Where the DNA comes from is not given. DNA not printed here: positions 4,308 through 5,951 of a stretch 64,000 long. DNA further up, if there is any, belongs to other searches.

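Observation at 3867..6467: EndoQ (PHP nuclease) carrying a 448-aa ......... intein at its active-site His, with an HTH inside the intein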

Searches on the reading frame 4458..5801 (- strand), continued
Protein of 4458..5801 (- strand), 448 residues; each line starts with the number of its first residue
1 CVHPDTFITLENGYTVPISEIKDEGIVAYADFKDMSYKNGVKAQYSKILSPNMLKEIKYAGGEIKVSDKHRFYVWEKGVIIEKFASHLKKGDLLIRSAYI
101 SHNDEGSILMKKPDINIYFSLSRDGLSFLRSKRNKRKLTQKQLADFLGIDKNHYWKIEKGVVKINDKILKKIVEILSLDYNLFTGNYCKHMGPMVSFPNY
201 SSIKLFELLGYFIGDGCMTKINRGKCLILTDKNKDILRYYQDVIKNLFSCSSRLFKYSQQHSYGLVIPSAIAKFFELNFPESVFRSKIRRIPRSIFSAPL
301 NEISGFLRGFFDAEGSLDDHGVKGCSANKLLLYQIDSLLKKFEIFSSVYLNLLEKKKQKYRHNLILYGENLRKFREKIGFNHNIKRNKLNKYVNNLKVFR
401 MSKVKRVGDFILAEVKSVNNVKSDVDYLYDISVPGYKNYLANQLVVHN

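Call 28: predict_structure(alignment_id=A2)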
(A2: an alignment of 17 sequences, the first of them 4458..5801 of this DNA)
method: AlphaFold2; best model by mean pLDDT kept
length: 448 residues; sequences in the alignment: 17
mean_pLDDT: 91.9   pTM: 0.89
mean pLDDT of the five models: 91.9, 91.6, 91.1, 90.9, 90.5
residues with pLDDT >= 90: 349; 70-90: 92; 50-70: 6; < 50: 1
segments of 3 or more residues with pLDDT < 50: none
pLDDT, mean of each block of 10 residues (from residue 1): 95 94 93 94 90 95 94 94 97 96 95 90 92 93 92 90 90 92 90 90 98 93 88 95 96 89 93 95 87 97 98 89 92 97 91 77 89 95 93 74 80 95 95 91 94
secondary structure, 60 per line:
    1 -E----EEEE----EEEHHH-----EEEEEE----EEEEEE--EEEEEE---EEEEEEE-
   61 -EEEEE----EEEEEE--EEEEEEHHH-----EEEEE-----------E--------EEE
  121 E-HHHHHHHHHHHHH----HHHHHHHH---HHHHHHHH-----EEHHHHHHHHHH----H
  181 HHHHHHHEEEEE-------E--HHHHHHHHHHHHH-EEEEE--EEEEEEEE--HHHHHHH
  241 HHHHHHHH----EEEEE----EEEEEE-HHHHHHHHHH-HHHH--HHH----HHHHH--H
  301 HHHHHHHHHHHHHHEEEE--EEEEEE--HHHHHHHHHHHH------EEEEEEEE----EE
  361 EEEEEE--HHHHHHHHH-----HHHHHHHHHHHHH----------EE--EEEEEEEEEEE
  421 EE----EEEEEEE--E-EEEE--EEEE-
elements in order: E7-10 E15-17 E26-31 E36-41 E44-49 E53-59 E62-66 E71-76 E79-84 E93-97 E118-121 H123-135 H140-147 H151-158 H166-175 H180-187 E188-192 H203-215 E217-221 E224-231 H234-248 E253-257 E262-267 H269-278 H280-283 H293-297 H300-314 E315-318 E321-326 H329-340 E347-354 E359-366 H369-377 H383-395 E410-422 E427-433 E438-441 E444-447

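Call 32: fold_search(model_id=the predicted structure, library=pdb)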
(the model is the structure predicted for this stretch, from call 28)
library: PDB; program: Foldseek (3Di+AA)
matches with E <= 10: 773; with E <= 0.001: 77
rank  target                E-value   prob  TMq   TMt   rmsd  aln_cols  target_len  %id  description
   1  2cw7                  6.2e-20  1.00  0.60  0.51  13.2       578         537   16  Crystal structure of intein homing endonuclease II (released 2006-04-18)
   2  7qsu                  2.6e-18  1.00  0.63  0.75   5.0       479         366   16  Crystal structure of homing endonuclease-associated TliVMA intein (C1A, d333-339) (released 2022-03-30)
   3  7qss                  3.9e-17  1.00  0.62  0.64  10.0       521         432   15  Crystal structure of homing endonuclease-associated TliVMA intein (C1A) (released 2022-03-30)
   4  1dq3                  4.4e-15  1.00  0.56  0.55   8.0       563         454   16  CRYSTAL STRUCTURE OF AN ARCHAEAL INTEIN-ENCODED HOMING ENDONUCLEASE PI-PFUI (released 2000-07-05)
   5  7qst                  1.2e-14  1.00  0.53  0.64   6.5       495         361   14  Crystal structure of homing endonuclease-associated PhoVMA intein (C1A) (released 2022-03-30)
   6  1lws_A                1.0e-11  1.00  0.42  0.43  28.5       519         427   12  Crystal structure of the intein homing endonuclease PI-SceI bound to its recognition sequence (released 2002-09-27)
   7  1vde_B                1.1e-11  1.00  0.41  0.43  29.0       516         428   12  PI-SCEI, A HOMING ENDONUCLEASE WITH PROTEIN SPLICING ACTIVITY (released 1998-04-08)
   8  1ef0_A                1.5e-11  1.00  0.40  0.41  28.5       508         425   13  CRYSTAL STRUCTURE OF PI-SCEI MINIPRECURSOR (released 2000-06-07)
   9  1vde_A                2.0e-11  1.00  0.41  0.43  28.3       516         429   13  PI-SCEI, A HOMING ENDONUCLEASE WITH PROTEIN SPLICING ACTIVITY (released 1998-04-08)
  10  1jva_A                8.9e-11  1.00  0.41  0.43  29.3       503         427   14  CRYSTAL STRUCTURE OF THE VMA1-DERIVED ENDONUCLEASE BEARING THE N AND C EXTEIN PROPEPTIDES (released 2002-08-29)
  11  1um2_A                1.7e-10  1.00  0.39  0.41  29.1       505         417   12  Crystal Structure of the Vma1-Derived Endonuclease with the Ligated Extein Segment (released 2004-09-22)
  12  1um2_B                5.7e-10  1.00  0.41  0.43  28.7       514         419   13  Crystal Structure of the Vma1-Derived Endonuclease with the Ligated Extein Segment (released 2004-09-22)
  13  1jva_B                9.2e-10  1.00  0.39  0.41  28.4       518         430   12  CRYSTAL STRUCTURE OF THE VMA1-DERIVED ENDONUCLEASE BEARING THE N AND C EXTEIN PROPEPTIDES (released 2002-08-29)
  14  1dfa                  2.8e-09  1.00  0.39  0.42  28.6       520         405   13  CRYSTAL STRUCTURE OF PI-SCEI IN C2 SPACE GROUP (released 1999-12-08)
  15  1ef0_B                7.4e-09  1.00  0.39  0.43  28.3       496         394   13  CRYSTAL STRUCTURE OF PI-SCEI MINIPRECURSOR (released 2000-06-07)
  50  8dy9_I                5.7e-06  1.00  0.34  0.49   3.4       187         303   13  Streptomyces venezuelae RNAP unconstrained open promoter complex with WhiA and WhiB transcription factors (released 2023-03-01)
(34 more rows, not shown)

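Call 36: find_related_loci(query=A2, collection=genome_contigs, flank=3000)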
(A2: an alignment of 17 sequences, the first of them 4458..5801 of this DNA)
Query A2 (448 aa) in genome_contigs; peptide patterns used: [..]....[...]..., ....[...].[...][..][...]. (x = any residue, [..] = any of these).
511 stretches matched a pattern; 401 encode a relative of the query (tblastn E <= 1e-3); the best 80 are kept; 80 distinct loci.
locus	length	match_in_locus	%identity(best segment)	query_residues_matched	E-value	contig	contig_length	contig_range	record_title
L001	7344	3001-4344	56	1-448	3e-166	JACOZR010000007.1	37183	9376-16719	MAG: Candidatus Woesearchaeota archaeon isolate NC_groundwater_210_Ag_S-0.1um_32_9 S4_GD2017_2_S1_scaffold_1667, whole g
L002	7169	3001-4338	56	1-448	2e-164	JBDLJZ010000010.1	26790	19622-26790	MAG: Nanoarchaeota archaeon isolate MAG119 MAG119_10, whole genome shotgun sequence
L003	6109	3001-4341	56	1-448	1e-159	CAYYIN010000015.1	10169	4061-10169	MAG TPA_asm: Candidatus Woesearchaeota archaeon isolate SRP178699_co1_622 genome assembly, contig: NODE_9119_length_1016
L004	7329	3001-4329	27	1-448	9e-39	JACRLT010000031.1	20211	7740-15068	MAG: Candidatus Omnitrophota bacterium isolate NC_groundwater_1888_Pr3_B-0.1um_46_13 SR2-18-B1_coassembly_265827, whole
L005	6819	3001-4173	29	1-393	1e-37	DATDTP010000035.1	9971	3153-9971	MAG TPA_asm: archaeon isolate SMAG_U8034 k141_224366, whole genome shotgun sequence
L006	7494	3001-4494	25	1-448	8e-36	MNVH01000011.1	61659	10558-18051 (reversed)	MAG: Candidatus Micrarchaeota archaeon CG1_02_55_22 cg1_0.2_scaffold_338_c, whole genome shotgun sequence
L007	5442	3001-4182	29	1-395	2e-34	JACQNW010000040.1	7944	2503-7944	MAG: Candidatus Aenigmatarchaeota archaeon isolate NC_groundwater_1265_Ag_S-0.2um_40_40 S_p2_S4_coassembly_k141_1192447,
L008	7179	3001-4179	28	1-395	1e-33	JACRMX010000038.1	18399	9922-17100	MAG: Candidatus Aenigmatarchaeota archaeon isolate NC_groundwater_1918_Pr3_S-0.2um_41_3 scaffold_367571, whole genome sh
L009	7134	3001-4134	26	1-381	3e-33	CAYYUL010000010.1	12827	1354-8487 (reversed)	MAG TPA_asm: uncultured Candidatus Saccharibacteria bacterium isolate SRP269290_co2_270 genome assembly, contig: NODE_58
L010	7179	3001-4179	28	1-395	2e-32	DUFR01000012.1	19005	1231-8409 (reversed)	MAG TPA_asm: Candidatus Aenigmatarchaeota archaeon isolate UBA10154 contig_2096, whole genome shotgun sequence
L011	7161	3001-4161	27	1-389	9e-32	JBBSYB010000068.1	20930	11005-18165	MAG: Candidatus Aenigmatarchaeota archaeon isolate H43-bin179_1 H43_bin179_1_000000000068, whole genome shotgun sequence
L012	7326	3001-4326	26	1-448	5e-32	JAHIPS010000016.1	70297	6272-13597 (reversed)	MAG: Candidatus Omnitrophota bacterium isolate KR13_S3.mb.80 KR13_S3.mb.80_k141_68854, whole genome shotgun sequence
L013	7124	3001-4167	28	1-394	6e-31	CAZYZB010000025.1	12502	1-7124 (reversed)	MAG TPA_asm: uncultured archaeon isolate binchicken_co189_409 genome assembly, contig: NODE_5208_length_12502_cov_10.842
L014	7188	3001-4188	28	1-398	4e-30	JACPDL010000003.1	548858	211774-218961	MAG: Candidatus Aenigmatarchaeota archaeon isolate NC_groundwater_308_Ag_B-0.1um_45_55 GD18-4_B1_scaffold_822101, whole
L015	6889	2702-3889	28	1-398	2e-30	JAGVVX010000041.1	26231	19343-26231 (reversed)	MAG: Candidatus Aenigmatarchaeota archaeon isolate RIFCSPHIGHO2_01_FULL_AR5_44_11 rifcsphigho2_01_scaffold_3367, whole g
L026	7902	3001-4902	23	1-448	5e-22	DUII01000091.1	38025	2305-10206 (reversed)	MAG TPA_asm: Thermococcaceae archaeon isolate UBA12520 contig_507, whole genome shotgun sequence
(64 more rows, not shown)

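Call 40: search_protein_families(library=pfam, proteins=[L026:493-7467:+], max_evalue=0.01)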
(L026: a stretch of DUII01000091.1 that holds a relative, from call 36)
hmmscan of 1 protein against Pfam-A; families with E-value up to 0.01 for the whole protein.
L026:493-7467:+ (2325 aa): 17 families
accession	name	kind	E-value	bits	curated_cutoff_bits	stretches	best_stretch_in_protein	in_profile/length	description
PF00493.29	MCM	-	1.7e-80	269.8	23.3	4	2034-2131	126-223/224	MCM P-loop domain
PF14890.11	Intein_splicing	-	7e-80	266.7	35.8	3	344-809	1-155/155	Intein splicing domain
PF14528.11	LAGLIDADG_3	-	1e-69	231.2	22.5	5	591-674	3-82/82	LAGLIDADG-like domain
PF17207.9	MCM_OB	-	6.6e-34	116.8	24.8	1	106-232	2-125/126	MCM OB domain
PF17855.7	MCM_lid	-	1.7e-31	109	27.4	1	2146-2233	1-84/87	MCM AAA-lid domain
PF14527.11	LAGLIDADG_WhiA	-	3.5e-14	53.1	23.2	0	1165-1223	2-59/93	WhiA LAGLIDADG-like domain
PF14551.11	MCM_N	-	4.1e-14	53.2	24.9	1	10-92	2-88/95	MCM N-terminal domain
PF01381.28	HTH_3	-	1.1e-12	48.2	23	2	707-754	1-52/55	Helix-turn-helix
PF05204.19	Hom_end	-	2.5e-10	40.9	21.1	0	589-667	12-90/110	Homing endonuclease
PF12844.13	HTH_19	-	3.2e-09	37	30.2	1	707-751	4-52/64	Helix-turn-helix domain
PF21120.3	MCM_WH_arc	-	1.2e-08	35.3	26.1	1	2263-2323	2-63/63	Archaeal MCM, winged-helix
PF13560.12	HTH_31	-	4e-07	30.7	27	1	706-752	5-56/64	Helix-turn-helix domain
PF21100.3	MCM_C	-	5.3e-07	29.8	27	1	2262-2324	5-63/64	MCM protein C-terminal winged helix-turn-helix domain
PF01078.27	Mg_chelatase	-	0.0045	16.9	20.3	0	2035-2081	112-158/207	Magnesium chelatase, subunit ChlI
PF07726.17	AAA_3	-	0.0051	17.1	27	0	2027-2082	58-113/131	ATPase family associated with various cellular activities (AAA)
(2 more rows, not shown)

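Call 57: search_protein_families(library=pfam, alignment_id=A2, max_evalue=0.001)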
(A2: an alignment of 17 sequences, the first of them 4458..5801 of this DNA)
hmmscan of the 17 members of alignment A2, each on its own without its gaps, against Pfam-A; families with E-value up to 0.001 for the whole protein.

A. member 1, window:4458-5801:- (448 aa): 5 families
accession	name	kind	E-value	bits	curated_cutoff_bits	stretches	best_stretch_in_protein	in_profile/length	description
PF14528.11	LAGLIDADG_3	-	4e-21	75.5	22.5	2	303-379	3-82/82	LAGLIDADG-like domain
PF14890.11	Intein_splicing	-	1.1e-19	71.2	35.8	1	8-448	1-155/155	Intein splicing domain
PF01381.28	HTH_3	-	7.5e-10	39.1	23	1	129-178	1-50/55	Helix-turn-helix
PF12844.13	HTH_19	-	1e-06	29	30.2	1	128-181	3-56/64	Helix-turn-helix domain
PF13560.12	HTH_31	-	0.00025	21.7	27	1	128-162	5-39/64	Helix-turn-helix domain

B. families by the number of members that match (of 17 scanned): 5 families
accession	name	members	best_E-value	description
PF14890.11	Intein_splicing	17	1.9e-26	Intein splicing domain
PF14528.11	LAGLIDADG_3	17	1e-25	LAGLIDADG-like domain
PF01381.28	HTH_3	16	7.5e-10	Helix-turn-helix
PF12844.13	HTH_19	11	3.6e-08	Helix-turn-helix domain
PF13560.12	HTH_31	5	3.8e-05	Helix-turn-helix domain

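Call 58: search_solved_structures(query=A2, max_evalue=1, show_alignments=0)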
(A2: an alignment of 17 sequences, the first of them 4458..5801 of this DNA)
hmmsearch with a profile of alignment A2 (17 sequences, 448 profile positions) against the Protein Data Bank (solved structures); distinct sequences matched with E-value up to 1: 79 (the best 60 are shown).
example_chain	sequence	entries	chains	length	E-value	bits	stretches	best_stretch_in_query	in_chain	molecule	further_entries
1dq3_A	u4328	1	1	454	4.7e-19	72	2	208-448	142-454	ENDONUCLEASE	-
6rpq_A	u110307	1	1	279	2.2e-15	59.9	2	27-95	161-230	Ubiquitin-like protein SMT3,1108aa long hypothetical cell division control protein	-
7qsu_A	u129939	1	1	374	3.7e-13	52.6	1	189-367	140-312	V-ATPase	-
6rpp_A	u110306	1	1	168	4.9e-13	52.2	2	25-99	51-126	Cell division control protein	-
7qss_A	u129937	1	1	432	6.6e-13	51.8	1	189-367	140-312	V-type ATP synthase alpha chain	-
2cw7_A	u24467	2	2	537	2.2e-11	46.8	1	202-441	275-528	Endonuclease PI-PkoII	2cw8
5o9j_A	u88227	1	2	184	3.3e-11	46.2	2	392-448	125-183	Transcription initiation factor IIB,Transcription initiation factor IIB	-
5o9i_A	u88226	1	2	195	3.4e-10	42.9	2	398-448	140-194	Transcription initiation factor IIB,Transcription initiation factor IIB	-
7qst_A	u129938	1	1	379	5.9e-08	35.5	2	191-349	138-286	V-type ATP synthase subunit A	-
6frg_A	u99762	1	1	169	9e-08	34.9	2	403-447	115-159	Replicative DNA helicase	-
6frh_A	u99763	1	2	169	9e-08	34.9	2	403-447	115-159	Replicative DNA helicase,Replicative DNA helicase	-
1mi8_A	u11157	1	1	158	6.4e-07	32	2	404-447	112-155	DnaB intein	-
4o1s_A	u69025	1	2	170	6.9e-07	31.9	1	51-128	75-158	V-type ATP synthase alpha chain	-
2lcj_A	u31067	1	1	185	1.2e-06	31.1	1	22-97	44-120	Pab polC intein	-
6fre_A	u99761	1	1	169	4.2e-06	29.4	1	403-447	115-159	Replicative DNA helicase,Replicative DNA helicase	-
9sf2_A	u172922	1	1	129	6.8e-06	28.7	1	129-188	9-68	Transcriptional regulator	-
3mlf_A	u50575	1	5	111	2.7e-05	26.7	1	121-190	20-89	transcriptional regulator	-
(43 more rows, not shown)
